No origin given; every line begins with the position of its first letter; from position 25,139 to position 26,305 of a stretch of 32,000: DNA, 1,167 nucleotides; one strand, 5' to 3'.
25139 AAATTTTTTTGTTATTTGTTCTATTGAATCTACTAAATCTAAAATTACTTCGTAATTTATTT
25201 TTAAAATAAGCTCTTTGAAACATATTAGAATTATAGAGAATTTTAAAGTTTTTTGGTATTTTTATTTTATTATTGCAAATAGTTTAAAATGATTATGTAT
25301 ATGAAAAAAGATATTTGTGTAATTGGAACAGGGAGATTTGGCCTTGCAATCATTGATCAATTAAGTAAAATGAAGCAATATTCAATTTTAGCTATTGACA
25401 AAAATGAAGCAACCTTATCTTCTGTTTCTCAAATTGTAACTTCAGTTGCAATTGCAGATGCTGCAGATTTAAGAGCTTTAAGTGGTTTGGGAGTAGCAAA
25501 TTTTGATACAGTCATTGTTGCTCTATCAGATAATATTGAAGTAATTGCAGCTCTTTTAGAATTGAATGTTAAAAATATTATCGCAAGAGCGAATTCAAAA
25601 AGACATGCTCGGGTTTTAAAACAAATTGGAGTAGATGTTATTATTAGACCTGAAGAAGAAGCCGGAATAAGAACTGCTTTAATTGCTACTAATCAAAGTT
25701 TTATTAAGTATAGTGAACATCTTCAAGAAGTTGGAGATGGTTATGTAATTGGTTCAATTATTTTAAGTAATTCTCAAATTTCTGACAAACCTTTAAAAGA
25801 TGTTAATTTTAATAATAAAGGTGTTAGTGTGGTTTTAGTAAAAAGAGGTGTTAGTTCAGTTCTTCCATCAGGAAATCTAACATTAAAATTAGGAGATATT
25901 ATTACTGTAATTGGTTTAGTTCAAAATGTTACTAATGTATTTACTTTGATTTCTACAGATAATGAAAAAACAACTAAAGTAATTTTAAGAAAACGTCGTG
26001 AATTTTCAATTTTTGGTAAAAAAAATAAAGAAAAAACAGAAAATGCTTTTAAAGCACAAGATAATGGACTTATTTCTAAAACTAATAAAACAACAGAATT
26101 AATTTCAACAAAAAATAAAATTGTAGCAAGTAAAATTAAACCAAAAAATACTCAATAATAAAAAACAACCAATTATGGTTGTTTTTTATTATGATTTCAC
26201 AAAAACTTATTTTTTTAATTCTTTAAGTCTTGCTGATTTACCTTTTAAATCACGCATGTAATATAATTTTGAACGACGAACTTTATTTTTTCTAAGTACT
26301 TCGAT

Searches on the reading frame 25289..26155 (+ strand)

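Call 64: search_protein_families(library=pfam, proteins=[window:25289-26155:+], max_evalue=0.001)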
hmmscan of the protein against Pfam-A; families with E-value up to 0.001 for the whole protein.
seq(289 aa): 3 families
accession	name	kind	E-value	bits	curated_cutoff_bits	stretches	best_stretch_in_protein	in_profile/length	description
PF02254.24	TrkA_N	-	3.3e-23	82.7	23.8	1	9-121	1-116/116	TrkA-N domain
PF02080.26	TrkA_C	-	3.8e-11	43.2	27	1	158-217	6-66/71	TrkA-C domain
PF03807.23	F420_oxidored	-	0.00043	21.3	21.6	0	9-51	2-45/94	NADP oxidoreductase coenzyme F420-dependent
